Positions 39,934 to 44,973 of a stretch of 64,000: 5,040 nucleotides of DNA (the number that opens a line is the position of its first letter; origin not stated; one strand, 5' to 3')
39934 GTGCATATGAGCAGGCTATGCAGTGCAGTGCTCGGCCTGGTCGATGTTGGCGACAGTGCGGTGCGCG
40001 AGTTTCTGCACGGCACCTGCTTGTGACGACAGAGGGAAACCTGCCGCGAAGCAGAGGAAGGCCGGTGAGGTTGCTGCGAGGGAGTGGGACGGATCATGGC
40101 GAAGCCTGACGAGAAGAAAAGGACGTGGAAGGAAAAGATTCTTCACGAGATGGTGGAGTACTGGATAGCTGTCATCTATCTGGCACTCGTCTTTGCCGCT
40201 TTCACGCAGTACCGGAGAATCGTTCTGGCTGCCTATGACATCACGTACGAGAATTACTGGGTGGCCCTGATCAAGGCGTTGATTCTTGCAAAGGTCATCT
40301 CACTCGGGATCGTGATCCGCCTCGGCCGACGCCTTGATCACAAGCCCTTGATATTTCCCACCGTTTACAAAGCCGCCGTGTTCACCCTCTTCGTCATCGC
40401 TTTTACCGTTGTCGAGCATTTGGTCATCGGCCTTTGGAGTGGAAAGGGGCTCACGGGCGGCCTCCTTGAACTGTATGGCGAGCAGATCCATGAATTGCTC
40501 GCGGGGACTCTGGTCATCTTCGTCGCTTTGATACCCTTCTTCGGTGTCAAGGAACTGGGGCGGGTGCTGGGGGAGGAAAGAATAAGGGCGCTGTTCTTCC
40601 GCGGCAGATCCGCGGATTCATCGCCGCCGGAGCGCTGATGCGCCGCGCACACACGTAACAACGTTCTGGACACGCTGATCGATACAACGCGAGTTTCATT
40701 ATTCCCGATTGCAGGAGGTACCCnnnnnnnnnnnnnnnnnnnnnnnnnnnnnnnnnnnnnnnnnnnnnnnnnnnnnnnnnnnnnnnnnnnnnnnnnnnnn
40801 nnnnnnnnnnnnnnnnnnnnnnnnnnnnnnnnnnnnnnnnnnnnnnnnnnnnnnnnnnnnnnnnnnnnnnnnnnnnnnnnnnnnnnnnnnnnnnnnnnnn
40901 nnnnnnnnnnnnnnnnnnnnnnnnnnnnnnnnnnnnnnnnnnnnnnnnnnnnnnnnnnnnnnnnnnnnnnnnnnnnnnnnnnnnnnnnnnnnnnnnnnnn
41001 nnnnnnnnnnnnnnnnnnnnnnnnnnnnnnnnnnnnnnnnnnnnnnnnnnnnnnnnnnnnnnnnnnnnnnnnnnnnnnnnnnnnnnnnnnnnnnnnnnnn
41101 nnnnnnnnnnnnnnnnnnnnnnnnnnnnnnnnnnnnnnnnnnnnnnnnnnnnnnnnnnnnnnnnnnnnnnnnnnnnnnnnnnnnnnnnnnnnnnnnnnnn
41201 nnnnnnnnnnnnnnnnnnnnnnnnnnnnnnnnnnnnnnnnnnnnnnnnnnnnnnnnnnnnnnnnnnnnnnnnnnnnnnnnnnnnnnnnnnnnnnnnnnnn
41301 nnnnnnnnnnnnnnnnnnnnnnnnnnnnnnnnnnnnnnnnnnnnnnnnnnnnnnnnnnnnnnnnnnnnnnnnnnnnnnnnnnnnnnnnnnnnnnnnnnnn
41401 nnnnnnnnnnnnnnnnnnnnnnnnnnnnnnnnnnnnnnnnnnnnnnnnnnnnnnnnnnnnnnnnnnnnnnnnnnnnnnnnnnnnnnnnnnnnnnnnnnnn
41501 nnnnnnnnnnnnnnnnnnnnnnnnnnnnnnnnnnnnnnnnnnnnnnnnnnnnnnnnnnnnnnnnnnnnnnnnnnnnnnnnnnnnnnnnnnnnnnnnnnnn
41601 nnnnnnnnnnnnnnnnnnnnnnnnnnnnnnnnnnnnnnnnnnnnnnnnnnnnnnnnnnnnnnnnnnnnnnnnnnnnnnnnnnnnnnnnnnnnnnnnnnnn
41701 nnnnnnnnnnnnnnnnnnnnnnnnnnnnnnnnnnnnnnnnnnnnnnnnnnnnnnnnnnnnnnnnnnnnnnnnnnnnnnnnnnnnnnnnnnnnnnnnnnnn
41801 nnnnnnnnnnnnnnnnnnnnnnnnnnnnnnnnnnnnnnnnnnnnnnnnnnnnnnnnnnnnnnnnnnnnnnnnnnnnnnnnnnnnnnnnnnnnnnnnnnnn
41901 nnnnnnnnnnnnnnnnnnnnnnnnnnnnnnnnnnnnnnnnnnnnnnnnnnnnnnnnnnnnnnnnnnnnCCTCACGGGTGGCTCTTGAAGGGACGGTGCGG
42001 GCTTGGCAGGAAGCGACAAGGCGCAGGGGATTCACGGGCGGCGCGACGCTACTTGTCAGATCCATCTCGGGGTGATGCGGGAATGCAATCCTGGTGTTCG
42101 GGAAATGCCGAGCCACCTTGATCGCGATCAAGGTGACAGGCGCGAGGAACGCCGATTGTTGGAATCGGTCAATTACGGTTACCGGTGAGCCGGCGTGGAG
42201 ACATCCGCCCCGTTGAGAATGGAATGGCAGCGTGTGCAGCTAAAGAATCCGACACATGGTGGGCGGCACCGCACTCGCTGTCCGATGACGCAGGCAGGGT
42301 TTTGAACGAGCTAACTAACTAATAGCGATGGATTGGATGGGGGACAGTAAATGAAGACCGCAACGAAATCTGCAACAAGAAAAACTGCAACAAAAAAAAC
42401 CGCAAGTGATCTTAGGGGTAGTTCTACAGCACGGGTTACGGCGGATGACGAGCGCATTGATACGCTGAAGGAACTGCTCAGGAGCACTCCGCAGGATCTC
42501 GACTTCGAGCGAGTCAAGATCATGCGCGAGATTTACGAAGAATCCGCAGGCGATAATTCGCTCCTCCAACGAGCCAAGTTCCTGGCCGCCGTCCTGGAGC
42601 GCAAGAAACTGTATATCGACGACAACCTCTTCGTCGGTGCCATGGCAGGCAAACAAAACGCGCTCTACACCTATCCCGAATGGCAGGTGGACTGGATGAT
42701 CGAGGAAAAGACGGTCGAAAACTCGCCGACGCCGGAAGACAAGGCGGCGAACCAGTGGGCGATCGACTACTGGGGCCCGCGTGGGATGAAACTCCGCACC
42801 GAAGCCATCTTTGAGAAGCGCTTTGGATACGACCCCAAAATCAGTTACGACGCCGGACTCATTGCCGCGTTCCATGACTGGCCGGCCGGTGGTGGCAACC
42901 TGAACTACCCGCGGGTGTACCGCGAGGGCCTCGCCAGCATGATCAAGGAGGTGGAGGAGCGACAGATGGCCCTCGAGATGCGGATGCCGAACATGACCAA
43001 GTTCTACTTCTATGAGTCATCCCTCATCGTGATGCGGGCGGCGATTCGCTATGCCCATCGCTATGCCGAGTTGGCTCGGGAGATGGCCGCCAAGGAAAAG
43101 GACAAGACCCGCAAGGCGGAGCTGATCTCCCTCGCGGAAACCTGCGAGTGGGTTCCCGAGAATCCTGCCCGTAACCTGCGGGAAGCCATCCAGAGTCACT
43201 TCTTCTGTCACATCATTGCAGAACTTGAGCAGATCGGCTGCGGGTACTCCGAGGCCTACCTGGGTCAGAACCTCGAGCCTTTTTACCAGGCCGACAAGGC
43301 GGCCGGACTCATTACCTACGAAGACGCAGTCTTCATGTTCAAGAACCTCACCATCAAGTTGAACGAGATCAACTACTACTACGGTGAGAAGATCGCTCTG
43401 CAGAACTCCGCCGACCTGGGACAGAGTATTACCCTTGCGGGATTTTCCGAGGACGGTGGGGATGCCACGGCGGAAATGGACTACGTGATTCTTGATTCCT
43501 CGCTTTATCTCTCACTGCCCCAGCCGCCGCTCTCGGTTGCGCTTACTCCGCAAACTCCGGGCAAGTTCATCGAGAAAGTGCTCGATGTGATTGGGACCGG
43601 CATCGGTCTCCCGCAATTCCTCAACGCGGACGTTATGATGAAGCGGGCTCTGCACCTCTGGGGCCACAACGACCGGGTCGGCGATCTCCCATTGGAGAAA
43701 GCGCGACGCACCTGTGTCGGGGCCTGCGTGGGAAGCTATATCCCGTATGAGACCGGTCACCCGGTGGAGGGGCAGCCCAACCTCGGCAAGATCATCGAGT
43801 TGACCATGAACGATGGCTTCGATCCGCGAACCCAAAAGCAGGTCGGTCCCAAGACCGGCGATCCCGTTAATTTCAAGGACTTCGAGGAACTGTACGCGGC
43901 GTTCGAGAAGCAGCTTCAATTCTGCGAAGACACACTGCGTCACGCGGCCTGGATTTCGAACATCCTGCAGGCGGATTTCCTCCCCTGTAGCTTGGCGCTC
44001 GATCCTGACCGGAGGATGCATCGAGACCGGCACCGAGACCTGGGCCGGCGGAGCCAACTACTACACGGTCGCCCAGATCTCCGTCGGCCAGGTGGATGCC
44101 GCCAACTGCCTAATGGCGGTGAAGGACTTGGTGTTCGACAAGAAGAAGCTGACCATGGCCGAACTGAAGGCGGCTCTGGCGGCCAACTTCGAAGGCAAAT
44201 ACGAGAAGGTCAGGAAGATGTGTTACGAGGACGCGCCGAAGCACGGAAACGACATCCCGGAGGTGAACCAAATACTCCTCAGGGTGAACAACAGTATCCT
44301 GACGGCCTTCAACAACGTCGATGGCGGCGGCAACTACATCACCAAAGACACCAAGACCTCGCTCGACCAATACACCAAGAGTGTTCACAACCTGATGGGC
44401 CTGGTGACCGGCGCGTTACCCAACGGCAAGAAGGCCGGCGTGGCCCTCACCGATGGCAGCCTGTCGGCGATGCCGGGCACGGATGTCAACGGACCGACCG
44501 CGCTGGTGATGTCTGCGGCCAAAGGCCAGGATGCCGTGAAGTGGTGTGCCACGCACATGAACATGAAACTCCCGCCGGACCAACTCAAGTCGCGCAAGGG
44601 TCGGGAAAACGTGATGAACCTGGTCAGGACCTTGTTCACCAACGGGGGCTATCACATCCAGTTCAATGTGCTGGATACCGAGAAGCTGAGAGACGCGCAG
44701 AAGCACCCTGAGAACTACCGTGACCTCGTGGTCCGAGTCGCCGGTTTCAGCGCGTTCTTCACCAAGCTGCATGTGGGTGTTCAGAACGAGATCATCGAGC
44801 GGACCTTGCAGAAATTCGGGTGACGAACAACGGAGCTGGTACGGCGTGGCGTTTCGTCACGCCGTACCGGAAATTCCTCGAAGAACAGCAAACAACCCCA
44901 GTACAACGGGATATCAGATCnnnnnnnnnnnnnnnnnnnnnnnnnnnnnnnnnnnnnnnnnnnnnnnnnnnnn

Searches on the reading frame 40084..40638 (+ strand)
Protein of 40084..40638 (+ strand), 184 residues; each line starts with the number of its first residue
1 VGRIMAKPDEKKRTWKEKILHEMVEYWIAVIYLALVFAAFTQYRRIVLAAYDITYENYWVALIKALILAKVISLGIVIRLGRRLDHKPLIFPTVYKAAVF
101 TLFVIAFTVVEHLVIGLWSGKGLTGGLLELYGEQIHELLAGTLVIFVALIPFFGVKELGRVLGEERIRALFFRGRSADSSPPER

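Call 3: search_protein_families(library=pfam, proteins=[window:40084-40638:+])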
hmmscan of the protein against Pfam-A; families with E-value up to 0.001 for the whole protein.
window:40084-40638:+ (184 aa): 0 families

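Call 4: search_protein_families(library=ncbifam, proteins=[window:40084-40638:+])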
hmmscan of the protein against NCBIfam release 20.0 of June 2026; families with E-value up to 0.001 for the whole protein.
window:40084-40638:+ (184 aa): 0 families

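Call 36: search_protein_families(library=ncbifam, proteins=[window:40084-40638:+], max_evalue=0.1)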
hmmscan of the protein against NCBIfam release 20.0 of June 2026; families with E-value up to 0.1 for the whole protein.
window:40084-40638:+ (184 aa): 1 family
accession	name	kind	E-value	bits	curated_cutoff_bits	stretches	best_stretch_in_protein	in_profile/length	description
NF004376.0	PRK05740.2-1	equivalog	0.011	15.6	162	1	11-115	15-119/138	preprotein translocase subunit SecE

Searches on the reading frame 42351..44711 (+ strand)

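Call 3: search_protein_families(library=pfam, proteins=[window:42351-44711:+])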
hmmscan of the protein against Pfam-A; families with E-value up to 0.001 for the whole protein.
window:42351-44711:+ (786 aa): 1 family
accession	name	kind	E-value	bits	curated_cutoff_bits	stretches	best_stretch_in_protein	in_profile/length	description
PF02901.20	PFL-like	-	5.2e-103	346.3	24.3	1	34-546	3-517/647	Pyruvate formate lyase-like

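Call 4: search_protein_families(library=ncbifam, proteins=[window:42351-44711:+])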
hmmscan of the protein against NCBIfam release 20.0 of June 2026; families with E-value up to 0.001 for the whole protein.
window:42351-44711:+ (786 aa): 9 families
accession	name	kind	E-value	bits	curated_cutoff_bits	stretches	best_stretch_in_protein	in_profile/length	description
NF043068.1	glycl_HYPD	equivalog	5.7e-70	236.3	1100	1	34-546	2-516/784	trans-4-hydroxy-L-proline dehydratase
TIGR01774.1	PFL2-3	subfamily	6.1e-60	203.4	678.2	1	34-544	4-512/786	formate C-acetyltransferase/glycerol dehydratase family glycyl radical enzyme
NF048011.1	SfplDhtHpsGDes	equivalog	2.5e-58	198.1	1000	2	185-540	189-544/821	(2S)-3-sulfopropanediol dehydratase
NF048009.1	SfplDhtHpfGKleb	equivalog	3.8e-58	197.3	1000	1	35-533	27-537/824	(2S)-3-sulfopropanediol dehydratase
NF033718.1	indole_decarb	equivalog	1.5e-50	172.3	1100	1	184-518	219-548/868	indoleacetate decarboxylase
TIGR04394.1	choline_CutC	equivalog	9.1e-50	170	1050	1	34-546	3-520/789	choline trimethylamine-lyase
NF007437.0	PRK09983.1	equivalog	1.9e-39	135.4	1109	1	34-485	3-446/765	formate C-acetyltransferase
NF033715.1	glycyl_HPDL_Lrg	equivalog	5.3e-39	133.7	1150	1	160-532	203-596/901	4-hydroxyphenylacetate decarboxylase large subunit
TIGR01255.1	pyr_form_ly_1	equivalog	3.5e-07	29.1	994.2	1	271-531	231-477/744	formate C-acetyltransferase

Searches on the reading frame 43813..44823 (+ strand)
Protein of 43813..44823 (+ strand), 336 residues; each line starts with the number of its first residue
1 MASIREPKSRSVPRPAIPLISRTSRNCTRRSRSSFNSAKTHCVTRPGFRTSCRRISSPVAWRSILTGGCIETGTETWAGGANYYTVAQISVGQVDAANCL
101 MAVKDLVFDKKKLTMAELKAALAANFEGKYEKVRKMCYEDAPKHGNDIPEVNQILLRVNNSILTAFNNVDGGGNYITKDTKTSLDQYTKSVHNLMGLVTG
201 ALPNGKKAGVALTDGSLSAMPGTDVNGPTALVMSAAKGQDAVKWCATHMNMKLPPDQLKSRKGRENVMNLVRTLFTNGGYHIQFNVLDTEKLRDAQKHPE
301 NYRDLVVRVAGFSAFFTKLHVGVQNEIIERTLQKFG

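Call 5: search_protein_families(library=pfam, proteins=[window:43813-44823:+], max_evalue=0.01)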
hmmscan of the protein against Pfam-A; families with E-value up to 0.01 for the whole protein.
window:43813-44823:+ (336 aa): 2 families
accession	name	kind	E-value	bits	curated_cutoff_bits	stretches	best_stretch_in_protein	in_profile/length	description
PF01228.26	Gly_radical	-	1.3e-28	100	22.2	1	216-317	4-106/106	Glycine radical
PF02901.20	PFL-like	-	6e-27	95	24.3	1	57-167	515-623/647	Pyruvate formate lyase-like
